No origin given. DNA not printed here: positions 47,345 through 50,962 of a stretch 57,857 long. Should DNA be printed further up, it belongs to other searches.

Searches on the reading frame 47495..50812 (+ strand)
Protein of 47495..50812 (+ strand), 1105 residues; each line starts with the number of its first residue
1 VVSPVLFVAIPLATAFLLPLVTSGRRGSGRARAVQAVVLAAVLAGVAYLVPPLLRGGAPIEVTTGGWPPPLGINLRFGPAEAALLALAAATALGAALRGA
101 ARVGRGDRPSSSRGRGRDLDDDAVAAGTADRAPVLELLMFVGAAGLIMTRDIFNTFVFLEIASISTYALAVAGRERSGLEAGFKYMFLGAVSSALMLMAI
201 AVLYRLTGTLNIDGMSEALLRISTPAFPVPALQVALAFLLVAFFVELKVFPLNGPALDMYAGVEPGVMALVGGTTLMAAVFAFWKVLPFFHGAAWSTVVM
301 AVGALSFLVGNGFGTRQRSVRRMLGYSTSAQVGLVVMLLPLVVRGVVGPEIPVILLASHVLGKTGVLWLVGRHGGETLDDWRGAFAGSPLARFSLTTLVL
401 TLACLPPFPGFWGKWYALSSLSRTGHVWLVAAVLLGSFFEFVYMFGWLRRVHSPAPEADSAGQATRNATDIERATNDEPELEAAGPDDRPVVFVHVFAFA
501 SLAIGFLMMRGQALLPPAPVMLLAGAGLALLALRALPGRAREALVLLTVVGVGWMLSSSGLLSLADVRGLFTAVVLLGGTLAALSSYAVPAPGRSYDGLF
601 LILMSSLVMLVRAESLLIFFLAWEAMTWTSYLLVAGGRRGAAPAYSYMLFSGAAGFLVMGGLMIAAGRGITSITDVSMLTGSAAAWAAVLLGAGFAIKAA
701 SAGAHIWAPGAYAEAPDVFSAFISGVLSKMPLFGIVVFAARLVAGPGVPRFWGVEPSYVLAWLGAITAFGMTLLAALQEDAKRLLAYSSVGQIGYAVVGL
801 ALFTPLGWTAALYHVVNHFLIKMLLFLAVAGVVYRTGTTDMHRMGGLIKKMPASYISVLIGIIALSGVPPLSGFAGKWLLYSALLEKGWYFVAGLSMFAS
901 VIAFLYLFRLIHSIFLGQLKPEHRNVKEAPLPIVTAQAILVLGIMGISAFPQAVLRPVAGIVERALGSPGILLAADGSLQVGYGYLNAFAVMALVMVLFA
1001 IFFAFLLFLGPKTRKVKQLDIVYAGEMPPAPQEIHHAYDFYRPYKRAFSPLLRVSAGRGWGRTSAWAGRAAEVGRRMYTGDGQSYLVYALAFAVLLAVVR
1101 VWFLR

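Call 4: search_protein_families(library=pfam, proteins=[window:47495-50812:+], max_evalue=0.01)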
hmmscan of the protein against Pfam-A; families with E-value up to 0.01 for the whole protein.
window:47495-50812:+ (1105 aa): 2 families
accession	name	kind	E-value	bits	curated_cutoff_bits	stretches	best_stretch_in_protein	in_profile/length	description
PF00361.26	Proton_antipo_M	-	7.8e-87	291.6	21.5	2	613-902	1-293/294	NADH:quinone oxidoreductase/Mrp antiporter, TM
PF10125.14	NADHdeh_related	-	0.00038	20.4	27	1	138-215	76-153/218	NADH dehydrogenase I, subunit N related protein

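Call 24: search_protein_families(library=ncbifam, proteins=[window:47495-50812:+], max_evalue=0.00001)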
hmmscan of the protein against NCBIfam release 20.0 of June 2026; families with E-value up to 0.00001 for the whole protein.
window:47495-50812:+ (1105 aa): 72 families (the best 25 are shown)
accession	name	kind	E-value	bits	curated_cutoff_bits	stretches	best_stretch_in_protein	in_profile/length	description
NF006419.0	PRK08668.1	equivalog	2.4e-143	479.1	617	2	566-1102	70-611/613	NADH dehydrogenase subunit M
NF006241.0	PRK08377.1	equivalog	1.7e-97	327.5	645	3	125-451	103-430/494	NADH dehydrogenase subunit N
TIGR01770.1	NDH_I_N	subfamily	7.5e-85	285.7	332.6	2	134-451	107-431/472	NADH-quinone oxidoreductase subunit NuoN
NF009305.0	PRK12662.1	equivalog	9e-76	255.6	700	2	4-452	6-437/492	putative monovalent cation/H+ antiporter subunit D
NF006240.0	PRK08376.1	subfamily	1.2e-75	255.4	662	2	573-956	100-497/521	putative monovalent cation/H+ antiporter subunit D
NF009306.0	PRK12663.1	equivalog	1.5e-70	238.4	542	2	618-956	132-472/498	Na+/H+ antiporter subunit D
NF004920.0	PRK06277.1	equivalog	9.7e-64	215.9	578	2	567-947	73-455/478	energy conserving hydrogenase EhbF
NF005086.0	PRK06521.1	equivalog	2.8e-63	214.4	667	2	501-1055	18-600/669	hydrogenase 4 subunit B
NF004445.0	PRK05777.2-3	equivalog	7.5e-63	213.1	408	2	135-454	111-433/475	NADH-quinone oxidoreductase subunit NuoN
NF005818.0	PRK07691.1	equivalog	2.7e-62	211.4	586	2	618-945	132-463/496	Na+/H+ antiporter subunit D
TIGR01972.1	NDH_I_M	subfamily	2.2e-60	204.7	263.8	2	567-964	76-481/486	NADH-quinone oxidoreductase subunit M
NF004442.0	PRK05777.1-5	equivalog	8.3e-58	196.5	523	2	133-443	110-425/483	NADH-quinone oxidoreductase subunit NuoN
NF004440.0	PRK05777.1-3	equivalog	7.6e-56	189.9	519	2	133-441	107-418/477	NADH-quinone oxidoreductase subunit NuoN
NF009308.0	PRK12665.1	equivalog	1.4e-55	188.8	585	2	594-924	115-447/531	Na+/H+ antiporter subunit D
NF006238.0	PRK08375.1-4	equivalog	3.6e-55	187.7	626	2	571-923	85-437/531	putative monovalent cation/H+ antiporter subunit D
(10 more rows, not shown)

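Call 55: search_solved_structures(query=window:47495-50812:+, max_evalue=1e-20, show_alignments=2)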
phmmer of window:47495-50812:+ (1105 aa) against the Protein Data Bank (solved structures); distinct sequences matched with E-value up to 1e-20: 34.
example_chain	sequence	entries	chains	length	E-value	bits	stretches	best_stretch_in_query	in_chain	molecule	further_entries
6u8y_X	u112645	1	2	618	4.8e-64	220.1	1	562-1097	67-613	NADH dehydrogenase subunit M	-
6u8y_H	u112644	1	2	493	1.3e-50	175.7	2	5-306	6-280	NADH dehydrogenase subunit N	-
6cfw_H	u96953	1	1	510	2.2e-44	155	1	687-956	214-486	Monovalent cation/H+ antiporter subunit D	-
7qru_D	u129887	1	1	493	3.1e-34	121.4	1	688-951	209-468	Na+/H+ antiporter subunit D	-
7d3u_D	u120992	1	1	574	1.2e-33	119.5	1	683-923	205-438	Monovalent Na+/H+ antiporter subunit D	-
7wff_B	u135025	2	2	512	2.9e-29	105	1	555-965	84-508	NAD(P)H-quinone oxidoreductase subunit 2, chloroplastic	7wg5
7eu3_B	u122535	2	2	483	4e-28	101.2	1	559-963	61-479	NAD(P)H-quinone oxidoreductase subunit 2, chloroplastic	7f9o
9grx_B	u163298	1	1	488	1.4e-27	99.4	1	555-959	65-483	NAD(P)H-quinone oxidoreductase subunit 2 A, chloroplastic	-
6z16_D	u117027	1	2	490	5.2e-27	97.5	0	687-957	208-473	Multisubunit Na+/H+ antiporter, D subunit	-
6z16_A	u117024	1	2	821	9.9e-27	96.6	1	573-1016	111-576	Multisubunit Na+/H+ antiporter, A subunit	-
6hum_D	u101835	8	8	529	5.8e-26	94.1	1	554-954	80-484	NAD(P)H-quinone oxidoreductase chain 4 1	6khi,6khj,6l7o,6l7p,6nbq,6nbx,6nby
6hum_B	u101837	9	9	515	1.6e-25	92.6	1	568-920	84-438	NAD(P)H-quinone oxidoreductase subunit 2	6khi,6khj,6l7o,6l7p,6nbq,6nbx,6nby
7qru_A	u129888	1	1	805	5.7e-25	90.8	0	807-1009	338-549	Na+/H+ antiporter subunit A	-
7ar7_N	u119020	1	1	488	1.8e-24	89.1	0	686-916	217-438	NADH-ubiquinone oxidoreductase chain 2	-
7a23_I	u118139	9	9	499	2e-24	89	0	686-916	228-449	Nad2m | NADH-ubiquinone oxidoreductase chain 2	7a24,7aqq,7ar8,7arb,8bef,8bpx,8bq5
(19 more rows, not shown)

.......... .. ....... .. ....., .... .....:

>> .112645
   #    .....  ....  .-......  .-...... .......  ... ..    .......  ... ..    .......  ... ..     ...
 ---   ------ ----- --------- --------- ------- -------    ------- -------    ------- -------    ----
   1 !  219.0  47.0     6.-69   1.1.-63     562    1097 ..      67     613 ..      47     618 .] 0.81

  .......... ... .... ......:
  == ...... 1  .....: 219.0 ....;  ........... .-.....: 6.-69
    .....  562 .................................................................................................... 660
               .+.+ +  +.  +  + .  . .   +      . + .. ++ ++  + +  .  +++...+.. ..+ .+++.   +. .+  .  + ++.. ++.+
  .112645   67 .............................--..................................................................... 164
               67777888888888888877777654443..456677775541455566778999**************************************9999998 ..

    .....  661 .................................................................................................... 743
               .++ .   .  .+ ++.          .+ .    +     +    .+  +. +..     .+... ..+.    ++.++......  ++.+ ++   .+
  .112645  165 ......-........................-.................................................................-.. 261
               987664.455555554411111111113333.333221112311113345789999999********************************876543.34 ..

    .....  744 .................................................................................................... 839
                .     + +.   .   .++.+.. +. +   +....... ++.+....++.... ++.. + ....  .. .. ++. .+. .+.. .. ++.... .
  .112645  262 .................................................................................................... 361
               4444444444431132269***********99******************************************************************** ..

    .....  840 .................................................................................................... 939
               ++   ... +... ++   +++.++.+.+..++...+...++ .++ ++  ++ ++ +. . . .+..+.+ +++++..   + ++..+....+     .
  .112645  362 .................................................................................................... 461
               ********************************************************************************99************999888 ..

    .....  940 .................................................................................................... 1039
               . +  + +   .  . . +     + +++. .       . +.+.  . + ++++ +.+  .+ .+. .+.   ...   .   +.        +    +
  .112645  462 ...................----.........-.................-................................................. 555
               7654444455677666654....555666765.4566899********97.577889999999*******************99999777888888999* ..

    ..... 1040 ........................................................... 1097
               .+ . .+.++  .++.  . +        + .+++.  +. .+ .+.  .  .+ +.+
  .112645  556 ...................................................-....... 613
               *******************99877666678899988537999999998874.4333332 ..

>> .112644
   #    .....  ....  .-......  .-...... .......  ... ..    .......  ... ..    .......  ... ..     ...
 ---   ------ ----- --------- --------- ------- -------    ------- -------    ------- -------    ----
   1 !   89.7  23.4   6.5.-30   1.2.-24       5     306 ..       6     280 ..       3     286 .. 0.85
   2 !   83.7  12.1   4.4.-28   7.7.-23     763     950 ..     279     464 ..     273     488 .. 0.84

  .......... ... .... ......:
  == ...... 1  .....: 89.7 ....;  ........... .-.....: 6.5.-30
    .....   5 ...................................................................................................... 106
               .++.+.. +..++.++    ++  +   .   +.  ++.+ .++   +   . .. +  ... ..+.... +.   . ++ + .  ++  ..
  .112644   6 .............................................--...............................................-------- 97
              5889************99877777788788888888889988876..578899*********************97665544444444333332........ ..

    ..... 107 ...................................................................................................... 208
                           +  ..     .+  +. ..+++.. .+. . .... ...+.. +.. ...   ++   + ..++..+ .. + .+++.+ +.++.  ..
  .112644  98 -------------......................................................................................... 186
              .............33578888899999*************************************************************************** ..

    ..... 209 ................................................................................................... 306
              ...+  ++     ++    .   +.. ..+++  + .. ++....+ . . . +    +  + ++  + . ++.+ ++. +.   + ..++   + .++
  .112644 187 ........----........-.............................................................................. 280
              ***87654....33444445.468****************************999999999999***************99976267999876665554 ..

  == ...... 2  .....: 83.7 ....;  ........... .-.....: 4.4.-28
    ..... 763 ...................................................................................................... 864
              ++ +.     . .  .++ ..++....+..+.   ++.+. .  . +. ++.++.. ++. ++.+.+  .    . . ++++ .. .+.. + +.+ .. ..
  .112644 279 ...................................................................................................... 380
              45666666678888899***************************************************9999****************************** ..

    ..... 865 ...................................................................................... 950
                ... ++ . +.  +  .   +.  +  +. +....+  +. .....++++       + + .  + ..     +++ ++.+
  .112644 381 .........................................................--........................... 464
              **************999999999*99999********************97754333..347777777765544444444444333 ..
